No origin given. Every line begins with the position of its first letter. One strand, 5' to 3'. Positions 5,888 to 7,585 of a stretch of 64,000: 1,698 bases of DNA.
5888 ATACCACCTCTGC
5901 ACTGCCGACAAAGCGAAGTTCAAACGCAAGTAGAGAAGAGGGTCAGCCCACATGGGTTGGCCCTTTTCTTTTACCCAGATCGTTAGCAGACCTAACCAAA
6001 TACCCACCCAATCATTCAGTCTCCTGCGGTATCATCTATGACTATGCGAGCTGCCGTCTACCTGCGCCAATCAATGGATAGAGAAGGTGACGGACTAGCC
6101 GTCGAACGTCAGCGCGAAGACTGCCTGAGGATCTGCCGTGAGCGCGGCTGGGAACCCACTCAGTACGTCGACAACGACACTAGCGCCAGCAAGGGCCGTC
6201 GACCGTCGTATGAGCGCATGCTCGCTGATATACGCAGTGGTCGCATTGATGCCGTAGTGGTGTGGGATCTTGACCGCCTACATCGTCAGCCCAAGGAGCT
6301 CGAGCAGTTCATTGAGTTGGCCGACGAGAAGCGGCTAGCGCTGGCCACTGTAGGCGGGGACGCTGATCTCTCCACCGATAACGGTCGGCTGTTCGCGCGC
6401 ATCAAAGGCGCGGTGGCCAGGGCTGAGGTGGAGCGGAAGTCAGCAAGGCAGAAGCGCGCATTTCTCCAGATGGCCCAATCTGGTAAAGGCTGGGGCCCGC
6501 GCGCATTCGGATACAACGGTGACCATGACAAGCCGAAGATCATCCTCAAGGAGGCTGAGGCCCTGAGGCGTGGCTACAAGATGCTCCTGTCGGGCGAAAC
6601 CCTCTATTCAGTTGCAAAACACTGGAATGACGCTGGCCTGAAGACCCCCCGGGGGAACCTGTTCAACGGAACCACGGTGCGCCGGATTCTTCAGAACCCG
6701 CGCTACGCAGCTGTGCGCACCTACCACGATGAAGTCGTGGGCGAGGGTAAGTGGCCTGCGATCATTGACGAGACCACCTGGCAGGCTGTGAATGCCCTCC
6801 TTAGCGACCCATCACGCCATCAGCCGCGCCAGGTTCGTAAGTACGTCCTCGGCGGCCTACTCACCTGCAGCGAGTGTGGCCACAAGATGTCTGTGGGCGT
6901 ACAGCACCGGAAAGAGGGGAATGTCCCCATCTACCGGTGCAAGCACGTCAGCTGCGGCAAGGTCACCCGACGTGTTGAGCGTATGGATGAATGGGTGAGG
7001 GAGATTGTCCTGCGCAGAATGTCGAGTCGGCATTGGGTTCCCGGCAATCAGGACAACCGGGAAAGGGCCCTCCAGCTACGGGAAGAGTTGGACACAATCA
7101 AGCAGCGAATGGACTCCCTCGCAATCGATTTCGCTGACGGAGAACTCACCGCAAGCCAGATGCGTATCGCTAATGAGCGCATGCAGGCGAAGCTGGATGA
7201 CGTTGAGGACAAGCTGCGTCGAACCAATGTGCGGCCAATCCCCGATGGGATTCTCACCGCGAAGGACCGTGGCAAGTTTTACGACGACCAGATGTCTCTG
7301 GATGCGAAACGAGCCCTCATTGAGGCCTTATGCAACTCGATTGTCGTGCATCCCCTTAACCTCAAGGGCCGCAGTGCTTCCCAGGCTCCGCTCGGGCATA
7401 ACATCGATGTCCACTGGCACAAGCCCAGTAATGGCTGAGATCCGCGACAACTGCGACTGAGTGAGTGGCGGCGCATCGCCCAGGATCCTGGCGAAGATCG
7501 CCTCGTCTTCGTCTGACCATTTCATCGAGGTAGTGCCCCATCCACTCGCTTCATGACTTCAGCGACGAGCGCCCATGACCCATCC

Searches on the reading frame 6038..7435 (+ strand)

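Call 57: search_protein_families(library=pfam, proteins=[window:6038-7435:+], max_evalue=0.01)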
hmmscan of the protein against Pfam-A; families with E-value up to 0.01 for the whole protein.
window:6038-7435:+ (466 aa): 3 families
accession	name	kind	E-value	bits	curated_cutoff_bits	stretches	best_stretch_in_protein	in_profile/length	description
PF00239.26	Resolvase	-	2.1e-31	109.4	23.3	1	5-150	1-144/145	Resolvase, N terminal domain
PF07508.19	Recombinase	-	7.9e-17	61.8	21.1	1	171-256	2-100/102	Recombinase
PF13408.12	Zn_ribbon_recom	-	3e-06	27.9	25.3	1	271-318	2-51/58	Recombinase zinc beta ribbon domain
